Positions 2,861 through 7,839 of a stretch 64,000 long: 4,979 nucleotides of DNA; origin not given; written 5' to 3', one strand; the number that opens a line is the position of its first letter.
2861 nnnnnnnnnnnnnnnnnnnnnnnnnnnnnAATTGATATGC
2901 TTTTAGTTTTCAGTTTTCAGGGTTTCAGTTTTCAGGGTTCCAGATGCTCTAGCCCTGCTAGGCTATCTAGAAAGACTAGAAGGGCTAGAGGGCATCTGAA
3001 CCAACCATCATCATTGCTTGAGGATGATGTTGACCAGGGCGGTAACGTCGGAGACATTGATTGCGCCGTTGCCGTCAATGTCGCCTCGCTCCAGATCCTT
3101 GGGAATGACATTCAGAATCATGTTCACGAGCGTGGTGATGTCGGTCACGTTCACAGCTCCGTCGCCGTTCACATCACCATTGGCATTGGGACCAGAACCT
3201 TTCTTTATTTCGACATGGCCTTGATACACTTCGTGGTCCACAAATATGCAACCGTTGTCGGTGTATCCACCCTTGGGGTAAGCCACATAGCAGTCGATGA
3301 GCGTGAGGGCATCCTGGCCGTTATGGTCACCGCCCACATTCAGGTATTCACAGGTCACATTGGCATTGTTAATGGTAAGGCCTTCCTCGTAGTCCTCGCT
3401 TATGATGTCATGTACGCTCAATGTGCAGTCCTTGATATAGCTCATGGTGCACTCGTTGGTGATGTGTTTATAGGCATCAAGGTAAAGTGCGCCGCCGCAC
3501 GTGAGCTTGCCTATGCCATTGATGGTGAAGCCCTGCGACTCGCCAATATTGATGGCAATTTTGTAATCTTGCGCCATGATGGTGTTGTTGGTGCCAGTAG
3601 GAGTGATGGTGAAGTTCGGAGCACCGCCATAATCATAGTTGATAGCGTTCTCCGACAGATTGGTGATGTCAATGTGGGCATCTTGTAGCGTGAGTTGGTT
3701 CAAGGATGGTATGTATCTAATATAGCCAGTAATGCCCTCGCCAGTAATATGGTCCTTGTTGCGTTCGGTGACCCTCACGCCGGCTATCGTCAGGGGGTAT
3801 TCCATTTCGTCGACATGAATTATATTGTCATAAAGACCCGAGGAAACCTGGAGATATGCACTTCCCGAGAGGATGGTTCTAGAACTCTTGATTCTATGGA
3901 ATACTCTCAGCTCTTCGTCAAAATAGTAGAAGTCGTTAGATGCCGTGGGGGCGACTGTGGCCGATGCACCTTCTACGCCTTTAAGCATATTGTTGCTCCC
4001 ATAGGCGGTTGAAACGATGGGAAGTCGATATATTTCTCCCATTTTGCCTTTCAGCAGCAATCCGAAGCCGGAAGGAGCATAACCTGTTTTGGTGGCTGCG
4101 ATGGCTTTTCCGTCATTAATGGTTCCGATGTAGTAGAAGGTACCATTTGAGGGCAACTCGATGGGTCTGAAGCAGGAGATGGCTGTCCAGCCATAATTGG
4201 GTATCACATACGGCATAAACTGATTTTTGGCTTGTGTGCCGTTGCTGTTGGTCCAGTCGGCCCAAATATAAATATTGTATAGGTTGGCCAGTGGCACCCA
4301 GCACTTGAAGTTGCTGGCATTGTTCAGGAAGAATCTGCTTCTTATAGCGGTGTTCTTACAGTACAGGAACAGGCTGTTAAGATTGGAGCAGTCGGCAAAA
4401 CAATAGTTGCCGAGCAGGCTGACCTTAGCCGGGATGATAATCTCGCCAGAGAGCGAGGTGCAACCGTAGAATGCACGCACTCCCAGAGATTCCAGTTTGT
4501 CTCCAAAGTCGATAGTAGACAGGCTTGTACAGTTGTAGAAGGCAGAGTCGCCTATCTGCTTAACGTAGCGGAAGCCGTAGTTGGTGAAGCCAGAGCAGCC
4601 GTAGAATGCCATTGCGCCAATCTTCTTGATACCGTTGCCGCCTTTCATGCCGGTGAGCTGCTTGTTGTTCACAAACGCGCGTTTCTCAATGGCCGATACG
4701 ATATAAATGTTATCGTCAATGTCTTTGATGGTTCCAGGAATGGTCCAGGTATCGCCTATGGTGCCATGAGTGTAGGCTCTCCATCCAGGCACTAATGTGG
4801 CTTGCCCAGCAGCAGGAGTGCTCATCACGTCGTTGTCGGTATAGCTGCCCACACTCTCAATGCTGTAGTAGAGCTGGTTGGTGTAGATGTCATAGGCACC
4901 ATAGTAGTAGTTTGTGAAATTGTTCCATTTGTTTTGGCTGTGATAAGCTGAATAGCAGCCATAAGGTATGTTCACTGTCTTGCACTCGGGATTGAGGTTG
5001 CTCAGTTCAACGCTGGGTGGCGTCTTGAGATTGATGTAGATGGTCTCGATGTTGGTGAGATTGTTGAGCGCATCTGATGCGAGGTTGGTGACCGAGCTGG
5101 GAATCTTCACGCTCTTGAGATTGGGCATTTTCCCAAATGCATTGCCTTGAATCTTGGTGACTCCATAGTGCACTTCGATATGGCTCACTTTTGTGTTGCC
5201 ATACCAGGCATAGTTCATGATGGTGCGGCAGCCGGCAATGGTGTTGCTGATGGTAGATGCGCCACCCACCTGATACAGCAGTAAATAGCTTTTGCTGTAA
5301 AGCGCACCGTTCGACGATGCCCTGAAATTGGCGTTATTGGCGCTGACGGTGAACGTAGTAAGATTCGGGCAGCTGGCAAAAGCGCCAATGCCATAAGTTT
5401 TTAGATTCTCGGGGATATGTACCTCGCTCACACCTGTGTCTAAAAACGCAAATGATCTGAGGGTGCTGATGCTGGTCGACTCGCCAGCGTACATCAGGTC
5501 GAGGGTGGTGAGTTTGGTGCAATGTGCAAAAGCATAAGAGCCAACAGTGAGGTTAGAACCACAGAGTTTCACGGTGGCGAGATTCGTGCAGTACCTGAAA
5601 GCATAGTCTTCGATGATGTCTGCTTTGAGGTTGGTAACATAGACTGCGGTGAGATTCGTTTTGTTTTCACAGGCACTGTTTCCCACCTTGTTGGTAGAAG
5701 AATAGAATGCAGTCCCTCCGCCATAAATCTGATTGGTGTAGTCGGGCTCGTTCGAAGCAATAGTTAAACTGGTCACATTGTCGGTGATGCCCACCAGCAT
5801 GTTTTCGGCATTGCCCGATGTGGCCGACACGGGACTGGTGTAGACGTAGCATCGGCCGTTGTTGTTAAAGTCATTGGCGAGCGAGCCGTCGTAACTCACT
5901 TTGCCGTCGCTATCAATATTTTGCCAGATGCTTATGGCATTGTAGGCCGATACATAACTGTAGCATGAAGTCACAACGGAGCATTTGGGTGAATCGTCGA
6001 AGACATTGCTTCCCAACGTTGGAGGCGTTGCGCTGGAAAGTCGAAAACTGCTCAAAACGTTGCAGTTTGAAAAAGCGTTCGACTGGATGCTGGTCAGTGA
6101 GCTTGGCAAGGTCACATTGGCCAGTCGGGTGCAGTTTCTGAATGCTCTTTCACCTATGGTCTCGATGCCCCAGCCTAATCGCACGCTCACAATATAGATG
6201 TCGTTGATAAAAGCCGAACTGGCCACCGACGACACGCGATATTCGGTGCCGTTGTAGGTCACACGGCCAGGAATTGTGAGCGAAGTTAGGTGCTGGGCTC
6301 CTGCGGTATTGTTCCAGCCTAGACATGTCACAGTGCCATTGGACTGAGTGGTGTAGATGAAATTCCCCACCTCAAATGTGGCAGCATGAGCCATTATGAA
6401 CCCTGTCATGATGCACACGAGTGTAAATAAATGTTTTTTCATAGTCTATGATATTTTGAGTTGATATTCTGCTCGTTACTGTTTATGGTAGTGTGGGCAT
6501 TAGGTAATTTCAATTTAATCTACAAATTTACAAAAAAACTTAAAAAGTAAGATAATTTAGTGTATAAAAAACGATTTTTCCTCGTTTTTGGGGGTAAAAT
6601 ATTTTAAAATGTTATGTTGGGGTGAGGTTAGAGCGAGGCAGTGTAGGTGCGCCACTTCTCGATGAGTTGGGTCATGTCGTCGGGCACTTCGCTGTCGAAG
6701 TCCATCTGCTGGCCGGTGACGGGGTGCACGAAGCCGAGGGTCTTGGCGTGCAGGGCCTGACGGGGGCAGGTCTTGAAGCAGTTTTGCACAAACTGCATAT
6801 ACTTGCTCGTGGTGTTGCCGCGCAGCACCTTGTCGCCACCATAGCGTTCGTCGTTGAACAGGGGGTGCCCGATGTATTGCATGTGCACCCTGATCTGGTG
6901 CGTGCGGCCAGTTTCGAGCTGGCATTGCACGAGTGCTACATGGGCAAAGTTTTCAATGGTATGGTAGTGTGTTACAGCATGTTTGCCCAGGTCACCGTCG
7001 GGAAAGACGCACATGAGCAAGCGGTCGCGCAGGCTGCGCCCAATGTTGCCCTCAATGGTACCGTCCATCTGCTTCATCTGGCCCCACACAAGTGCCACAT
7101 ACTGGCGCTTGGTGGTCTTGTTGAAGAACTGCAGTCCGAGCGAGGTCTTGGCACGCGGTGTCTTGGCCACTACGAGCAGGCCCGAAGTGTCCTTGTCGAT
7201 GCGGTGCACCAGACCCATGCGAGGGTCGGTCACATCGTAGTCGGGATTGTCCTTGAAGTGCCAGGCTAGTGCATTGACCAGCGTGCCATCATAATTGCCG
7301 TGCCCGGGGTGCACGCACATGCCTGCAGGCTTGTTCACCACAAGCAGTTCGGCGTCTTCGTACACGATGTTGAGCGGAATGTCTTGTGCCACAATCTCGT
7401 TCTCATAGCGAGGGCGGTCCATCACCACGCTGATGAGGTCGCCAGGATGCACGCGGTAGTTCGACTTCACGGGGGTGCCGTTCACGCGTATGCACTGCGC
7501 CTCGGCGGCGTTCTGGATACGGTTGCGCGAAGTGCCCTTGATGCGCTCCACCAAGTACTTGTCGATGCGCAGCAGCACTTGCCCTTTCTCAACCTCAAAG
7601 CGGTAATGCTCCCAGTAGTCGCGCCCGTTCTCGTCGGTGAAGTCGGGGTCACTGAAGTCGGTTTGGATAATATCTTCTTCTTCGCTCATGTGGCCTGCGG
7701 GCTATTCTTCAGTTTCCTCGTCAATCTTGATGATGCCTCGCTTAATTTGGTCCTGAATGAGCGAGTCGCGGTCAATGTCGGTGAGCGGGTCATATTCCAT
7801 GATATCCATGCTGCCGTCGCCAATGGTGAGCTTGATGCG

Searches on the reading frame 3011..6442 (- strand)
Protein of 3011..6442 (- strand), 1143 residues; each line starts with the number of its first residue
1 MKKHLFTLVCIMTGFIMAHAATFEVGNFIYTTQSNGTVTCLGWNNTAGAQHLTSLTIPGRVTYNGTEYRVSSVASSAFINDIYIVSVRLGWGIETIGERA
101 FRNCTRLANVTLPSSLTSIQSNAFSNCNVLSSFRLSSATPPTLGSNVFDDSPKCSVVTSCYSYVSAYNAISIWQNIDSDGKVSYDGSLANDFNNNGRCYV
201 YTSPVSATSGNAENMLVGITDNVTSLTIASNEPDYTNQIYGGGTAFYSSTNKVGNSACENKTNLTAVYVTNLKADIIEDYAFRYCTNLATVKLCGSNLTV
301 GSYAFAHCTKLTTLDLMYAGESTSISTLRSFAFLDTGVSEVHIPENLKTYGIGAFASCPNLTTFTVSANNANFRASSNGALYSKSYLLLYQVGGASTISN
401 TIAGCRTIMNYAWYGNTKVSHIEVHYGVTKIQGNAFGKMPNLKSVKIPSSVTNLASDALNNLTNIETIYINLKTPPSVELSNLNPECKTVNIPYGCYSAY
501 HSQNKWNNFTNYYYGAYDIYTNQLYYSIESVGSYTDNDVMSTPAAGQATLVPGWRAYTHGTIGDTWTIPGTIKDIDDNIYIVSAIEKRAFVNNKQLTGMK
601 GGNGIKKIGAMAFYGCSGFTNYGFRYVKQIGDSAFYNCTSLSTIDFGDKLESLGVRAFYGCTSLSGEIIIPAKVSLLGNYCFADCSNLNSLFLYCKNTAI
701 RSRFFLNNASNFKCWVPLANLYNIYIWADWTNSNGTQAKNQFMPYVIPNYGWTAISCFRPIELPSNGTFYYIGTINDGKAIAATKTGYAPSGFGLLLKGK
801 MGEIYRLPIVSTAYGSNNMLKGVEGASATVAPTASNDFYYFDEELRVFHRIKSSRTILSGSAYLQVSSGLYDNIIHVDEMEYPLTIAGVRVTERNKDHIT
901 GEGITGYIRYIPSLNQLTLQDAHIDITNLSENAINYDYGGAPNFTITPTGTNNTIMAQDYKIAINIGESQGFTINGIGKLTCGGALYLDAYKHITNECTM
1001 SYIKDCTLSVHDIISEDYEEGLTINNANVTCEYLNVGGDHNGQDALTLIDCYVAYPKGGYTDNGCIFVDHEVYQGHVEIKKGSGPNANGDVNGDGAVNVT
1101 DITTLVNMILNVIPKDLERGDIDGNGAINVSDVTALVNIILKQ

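Call 5: search_protein_families(library=pfam, proteins=[window:3011-6442:-], max_evalue=0.1)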
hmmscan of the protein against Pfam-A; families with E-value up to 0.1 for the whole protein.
window:3011-6442:- (1143 aa): 4 families
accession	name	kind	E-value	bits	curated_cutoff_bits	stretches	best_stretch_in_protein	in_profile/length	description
PF13306.12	LRR_5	-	1.1e-67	226.2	27.7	4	584-708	2-123/127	BspA type Leucine rich repeat region (6 copies)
PF13855.12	LRR_8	-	2.9e-14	53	27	1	263-317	2-57/61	Leucine rich repeat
PF00404.24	Dockerin_1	-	8.7e-08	32.7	22.9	1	1089-1140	2-56/57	Dockerin type I domain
PF12799.13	LRR_4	-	1.7e-05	25.3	27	0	286-329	1-43/44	Leucine Rich repeats (2 copies)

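Call 6: search_protein_families(library=ncbifam, proteins=[window:3011-6442:-], max_evalue=0.1)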
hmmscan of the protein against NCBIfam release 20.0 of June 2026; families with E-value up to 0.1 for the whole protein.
window:3011-6442:- (1143 aa): 2 families
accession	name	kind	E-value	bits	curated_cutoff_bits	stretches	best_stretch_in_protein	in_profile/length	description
NF047961.1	adhesin_HupY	equivalog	8.9e-15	53.8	1250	3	598-709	434-542/978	leucine-rich repeat adhesin HupY/LrrG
NF045500.1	Omp28_seleno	equivalog_domain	0.00083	18.8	200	1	1086-1141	319-376/377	Omp28-related selenoprotein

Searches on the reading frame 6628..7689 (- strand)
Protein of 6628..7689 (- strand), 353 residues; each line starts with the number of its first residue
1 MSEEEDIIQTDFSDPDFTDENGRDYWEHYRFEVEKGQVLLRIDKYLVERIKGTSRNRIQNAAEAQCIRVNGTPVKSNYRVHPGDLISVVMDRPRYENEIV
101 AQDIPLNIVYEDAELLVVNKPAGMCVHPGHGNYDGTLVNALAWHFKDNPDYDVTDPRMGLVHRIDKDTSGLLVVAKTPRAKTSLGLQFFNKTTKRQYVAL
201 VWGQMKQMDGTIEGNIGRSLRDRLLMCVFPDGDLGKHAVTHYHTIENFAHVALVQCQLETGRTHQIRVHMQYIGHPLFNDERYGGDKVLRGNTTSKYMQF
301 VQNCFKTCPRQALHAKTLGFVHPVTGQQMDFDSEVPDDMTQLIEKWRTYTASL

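Call 81: search_protein_families(library=pfam, proteins=[window:6628-7689:-], max_evalue=0.00001)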
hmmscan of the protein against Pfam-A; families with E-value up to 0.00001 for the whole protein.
window:6628-7689:- (353 aa): 2 families
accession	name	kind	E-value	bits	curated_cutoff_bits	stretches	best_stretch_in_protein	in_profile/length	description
PF00849.27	PseudoU_synth_2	-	1.4e-31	110.2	26.8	1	115-271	2-151/152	RNA pseudouridylate synthase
PF01479.30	S4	-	2.7e-09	37.1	22.8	1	41-86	2-48/48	S4 domain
